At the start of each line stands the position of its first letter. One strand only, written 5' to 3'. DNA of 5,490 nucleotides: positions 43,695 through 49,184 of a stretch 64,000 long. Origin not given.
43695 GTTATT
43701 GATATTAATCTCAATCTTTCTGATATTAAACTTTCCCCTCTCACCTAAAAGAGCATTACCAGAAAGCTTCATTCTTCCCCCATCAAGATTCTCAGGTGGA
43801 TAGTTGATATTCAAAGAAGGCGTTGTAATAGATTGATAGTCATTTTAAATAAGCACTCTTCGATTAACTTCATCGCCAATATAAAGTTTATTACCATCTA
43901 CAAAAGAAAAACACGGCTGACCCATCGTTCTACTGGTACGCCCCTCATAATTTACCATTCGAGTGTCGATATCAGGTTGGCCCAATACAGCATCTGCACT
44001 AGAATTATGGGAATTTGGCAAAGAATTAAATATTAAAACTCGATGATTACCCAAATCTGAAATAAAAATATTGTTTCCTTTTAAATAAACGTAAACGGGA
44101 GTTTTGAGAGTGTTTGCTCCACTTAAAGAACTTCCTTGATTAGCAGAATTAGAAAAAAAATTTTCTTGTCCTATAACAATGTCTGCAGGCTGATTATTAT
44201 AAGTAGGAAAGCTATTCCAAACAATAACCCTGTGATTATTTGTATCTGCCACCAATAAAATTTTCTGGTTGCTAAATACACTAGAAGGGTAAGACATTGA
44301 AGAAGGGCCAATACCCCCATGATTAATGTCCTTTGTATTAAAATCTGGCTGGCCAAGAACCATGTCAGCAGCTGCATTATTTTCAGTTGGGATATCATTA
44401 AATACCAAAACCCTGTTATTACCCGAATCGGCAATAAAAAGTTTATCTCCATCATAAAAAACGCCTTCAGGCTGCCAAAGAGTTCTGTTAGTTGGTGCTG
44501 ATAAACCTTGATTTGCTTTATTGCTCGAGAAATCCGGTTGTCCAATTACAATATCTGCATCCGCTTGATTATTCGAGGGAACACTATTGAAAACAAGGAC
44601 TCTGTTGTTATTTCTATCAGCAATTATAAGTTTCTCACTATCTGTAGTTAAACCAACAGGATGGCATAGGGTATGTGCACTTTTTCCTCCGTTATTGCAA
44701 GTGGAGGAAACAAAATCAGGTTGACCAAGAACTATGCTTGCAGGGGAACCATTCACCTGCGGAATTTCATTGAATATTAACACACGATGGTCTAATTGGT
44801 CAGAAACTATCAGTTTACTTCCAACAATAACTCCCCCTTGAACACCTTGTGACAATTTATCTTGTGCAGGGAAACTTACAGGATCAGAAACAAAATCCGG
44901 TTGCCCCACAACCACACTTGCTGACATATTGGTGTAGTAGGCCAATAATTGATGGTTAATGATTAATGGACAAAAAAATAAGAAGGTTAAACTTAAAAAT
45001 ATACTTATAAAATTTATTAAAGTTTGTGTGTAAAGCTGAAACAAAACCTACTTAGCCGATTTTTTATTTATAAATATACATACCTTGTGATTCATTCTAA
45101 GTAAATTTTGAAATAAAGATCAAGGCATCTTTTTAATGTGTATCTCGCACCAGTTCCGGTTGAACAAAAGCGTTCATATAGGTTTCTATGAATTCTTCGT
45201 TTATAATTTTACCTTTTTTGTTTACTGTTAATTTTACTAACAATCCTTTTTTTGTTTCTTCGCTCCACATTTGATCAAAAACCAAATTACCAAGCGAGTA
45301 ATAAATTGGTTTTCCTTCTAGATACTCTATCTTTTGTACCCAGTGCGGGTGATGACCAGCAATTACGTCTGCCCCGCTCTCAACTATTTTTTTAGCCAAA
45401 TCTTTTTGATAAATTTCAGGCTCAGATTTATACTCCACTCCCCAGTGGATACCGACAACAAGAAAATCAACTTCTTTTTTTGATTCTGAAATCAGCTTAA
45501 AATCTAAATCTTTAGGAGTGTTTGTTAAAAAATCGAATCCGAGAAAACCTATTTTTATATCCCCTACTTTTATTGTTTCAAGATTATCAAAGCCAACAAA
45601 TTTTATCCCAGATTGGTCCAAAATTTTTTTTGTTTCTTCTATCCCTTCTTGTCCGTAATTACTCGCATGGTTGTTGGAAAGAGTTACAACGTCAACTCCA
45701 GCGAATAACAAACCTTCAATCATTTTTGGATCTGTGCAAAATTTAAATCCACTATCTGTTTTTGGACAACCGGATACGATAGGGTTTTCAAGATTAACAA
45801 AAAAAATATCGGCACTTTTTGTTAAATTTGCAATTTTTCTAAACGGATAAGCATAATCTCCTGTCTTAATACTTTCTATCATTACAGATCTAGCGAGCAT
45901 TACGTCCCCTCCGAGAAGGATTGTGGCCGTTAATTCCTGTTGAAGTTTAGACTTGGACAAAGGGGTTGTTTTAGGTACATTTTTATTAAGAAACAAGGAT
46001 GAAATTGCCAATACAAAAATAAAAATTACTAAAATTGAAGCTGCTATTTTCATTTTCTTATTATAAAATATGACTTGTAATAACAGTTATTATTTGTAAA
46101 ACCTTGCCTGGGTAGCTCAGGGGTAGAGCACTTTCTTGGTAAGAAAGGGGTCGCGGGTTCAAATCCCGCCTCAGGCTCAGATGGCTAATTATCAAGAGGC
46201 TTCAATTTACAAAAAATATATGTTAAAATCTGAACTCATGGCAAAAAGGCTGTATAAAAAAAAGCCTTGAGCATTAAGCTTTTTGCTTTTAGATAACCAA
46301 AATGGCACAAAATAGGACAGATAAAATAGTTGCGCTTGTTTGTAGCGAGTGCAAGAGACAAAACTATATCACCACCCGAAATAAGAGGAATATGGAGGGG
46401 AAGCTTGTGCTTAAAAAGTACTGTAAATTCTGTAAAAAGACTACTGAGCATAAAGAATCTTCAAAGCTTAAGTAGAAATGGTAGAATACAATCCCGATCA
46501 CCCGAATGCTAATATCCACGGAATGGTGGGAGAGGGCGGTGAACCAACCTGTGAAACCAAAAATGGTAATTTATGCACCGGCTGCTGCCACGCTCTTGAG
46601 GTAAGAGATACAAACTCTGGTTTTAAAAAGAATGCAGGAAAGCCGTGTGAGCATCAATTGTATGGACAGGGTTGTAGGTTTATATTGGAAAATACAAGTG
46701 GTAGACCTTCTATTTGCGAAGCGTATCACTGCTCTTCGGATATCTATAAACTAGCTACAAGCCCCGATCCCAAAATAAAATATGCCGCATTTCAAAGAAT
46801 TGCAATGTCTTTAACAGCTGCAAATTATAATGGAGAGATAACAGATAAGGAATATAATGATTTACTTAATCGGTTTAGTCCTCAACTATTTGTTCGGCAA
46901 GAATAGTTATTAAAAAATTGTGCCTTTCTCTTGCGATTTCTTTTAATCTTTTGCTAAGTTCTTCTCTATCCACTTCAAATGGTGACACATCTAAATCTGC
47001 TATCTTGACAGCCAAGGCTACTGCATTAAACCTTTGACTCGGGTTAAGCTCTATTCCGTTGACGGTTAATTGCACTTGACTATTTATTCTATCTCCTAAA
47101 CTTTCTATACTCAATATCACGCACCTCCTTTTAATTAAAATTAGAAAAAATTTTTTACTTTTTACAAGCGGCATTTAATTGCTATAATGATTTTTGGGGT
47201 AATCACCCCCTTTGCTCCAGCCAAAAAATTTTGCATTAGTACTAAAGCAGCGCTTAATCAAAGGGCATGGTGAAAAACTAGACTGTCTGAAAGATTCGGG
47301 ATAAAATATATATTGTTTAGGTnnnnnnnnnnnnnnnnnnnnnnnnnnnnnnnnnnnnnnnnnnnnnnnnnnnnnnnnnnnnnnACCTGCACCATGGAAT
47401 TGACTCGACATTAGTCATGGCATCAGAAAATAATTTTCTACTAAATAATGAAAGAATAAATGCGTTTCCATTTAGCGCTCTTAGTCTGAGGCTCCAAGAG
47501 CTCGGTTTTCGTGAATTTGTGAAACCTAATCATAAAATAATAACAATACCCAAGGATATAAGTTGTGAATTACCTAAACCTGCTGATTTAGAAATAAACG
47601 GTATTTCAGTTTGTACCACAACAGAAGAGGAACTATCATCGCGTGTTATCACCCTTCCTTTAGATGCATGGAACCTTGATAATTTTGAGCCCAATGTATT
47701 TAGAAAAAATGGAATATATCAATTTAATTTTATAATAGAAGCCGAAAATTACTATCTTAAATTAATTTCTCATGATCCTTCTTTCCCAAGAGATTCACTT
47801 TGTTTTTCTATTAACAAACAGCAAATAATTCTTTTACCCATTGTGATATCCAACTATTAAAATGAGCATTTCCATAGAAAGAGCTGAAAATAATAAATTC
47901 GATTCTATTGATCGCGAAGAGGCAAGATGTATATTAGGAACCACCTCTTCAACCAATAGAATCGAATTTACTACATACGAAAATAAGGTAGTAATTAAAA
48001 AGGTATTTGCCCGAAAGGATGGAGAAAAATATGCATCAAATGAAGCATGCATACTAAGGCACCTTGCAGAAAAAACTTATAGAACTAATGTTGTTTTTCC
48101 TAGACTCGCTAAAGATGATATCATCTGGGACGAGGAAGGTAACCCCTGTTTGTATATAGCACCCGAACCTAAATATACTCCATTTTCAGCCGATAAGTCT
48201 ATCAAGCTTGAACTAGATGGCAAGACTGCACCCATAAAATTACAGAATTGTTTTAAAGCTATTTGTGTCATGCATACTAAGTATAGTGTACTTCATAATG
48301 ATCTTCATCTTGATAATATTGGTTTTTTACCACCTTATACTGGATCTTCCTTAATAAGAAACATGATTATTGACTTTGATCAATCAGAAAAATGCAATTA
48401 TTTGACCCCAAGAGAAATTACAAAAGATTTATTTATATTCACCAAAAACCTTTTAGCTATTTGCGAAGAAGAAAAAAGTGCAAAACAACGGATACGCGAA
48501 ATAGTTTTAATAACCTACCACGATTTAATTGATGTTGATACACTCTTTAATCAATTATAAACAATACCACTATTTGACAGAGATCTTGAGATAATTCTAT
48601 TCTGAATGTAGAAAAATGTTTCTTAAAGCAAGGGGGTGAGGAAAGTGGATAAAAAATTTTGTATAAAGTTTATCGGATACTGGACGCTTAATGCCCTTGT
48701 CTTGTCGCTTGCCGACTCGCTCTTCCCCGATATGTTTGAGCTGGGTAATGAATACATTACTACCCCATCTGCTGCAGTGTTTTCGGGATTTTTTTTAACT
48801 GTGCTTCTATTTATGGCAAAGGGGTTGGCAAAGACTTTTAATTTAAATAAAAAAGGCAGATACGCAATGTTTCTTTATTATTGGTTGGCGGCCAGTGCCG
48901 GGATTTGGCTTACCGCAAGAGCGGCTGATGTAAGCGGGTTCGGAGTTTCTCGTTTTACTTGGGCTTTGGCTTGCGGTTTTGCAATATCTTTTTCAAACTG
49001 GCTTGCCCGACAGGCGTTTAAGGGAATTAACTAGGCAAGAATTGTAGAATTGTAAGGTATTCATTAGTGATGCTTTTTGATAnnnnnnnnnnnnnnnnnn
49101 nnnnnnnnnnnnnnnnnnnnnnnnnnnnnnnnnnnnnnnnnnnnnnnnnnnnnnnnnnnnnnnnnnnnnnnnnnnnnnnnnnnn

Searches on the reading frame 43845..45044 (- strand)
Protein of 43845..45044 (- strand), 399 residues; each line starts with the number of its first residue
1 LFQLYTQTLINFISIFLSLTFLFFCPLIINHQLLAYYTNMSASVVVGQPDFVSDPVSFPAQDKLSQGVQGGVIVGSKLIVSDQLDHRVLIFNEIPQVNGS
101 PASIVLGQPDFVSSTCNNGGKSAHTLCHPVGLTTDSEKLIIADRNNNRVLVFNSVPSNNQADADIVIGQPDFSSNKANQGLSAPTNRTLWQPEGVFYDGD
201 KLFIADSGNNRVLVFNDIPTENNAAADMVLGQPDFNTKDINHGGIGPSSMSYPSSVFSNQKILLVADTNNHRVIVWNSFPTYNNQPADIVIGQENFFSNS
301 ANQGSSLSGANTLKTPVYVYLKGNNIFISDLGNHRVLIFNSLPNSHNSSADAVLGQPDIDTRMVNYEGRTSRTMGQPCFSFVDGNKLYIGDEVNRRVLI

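Call 31: search_protein_families(library=pfam, proteins=[window:43845-45044:-], max_evalue=0.01)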
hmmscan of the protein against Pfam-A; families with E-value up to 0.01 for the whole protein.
window:43845-45044:- (399 aa): 1 family
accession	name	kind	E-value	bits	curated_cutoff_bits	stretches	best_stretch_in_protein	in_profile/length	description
PF01436.27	NHL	-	6.6e-21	73.7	20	2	126-152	1-28/28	NHL repeat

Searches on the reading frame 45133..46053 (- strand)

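Call 31: search_protein_families(library=pfam, proteins=[window:45133-46053:-], max_evalue=0.01)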
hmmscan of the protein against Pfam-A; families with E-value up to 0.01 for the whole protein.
window:45133-46053:- (306 aa): 1 family
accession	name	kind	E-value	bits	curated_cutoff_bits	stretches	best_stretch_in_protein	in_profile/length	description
PF09587.15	PGA_cap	-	3e-56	191.2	27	1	44-261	1-255/255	Bacterial capsule synthesis protein PGA_cap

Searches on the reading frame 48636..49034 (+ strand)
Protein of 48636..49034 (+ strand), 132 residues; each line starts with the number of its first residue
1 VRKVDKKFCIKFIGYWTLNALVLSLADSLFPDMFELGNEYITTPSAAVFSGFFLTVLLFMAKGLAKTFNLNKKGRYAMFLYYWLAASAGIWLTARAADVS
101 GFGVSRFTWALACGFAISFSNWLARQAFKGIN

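Call 31: search_protein_families(library=pfam, proteins=[window:48636-49034:+], max_evalue=0.01)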
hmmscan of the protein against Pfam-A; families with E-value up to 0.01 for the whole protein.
window:48636-49034:+ (132 aa): 1 family
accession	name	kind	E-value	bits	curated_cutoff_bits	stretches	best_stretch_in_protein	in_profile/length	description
PF04020.18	Phage_holin_4_2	-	3e-05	25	28.8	1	11-123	2-105/105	Mycobacterial 4 TMS phage holin, superfamily IV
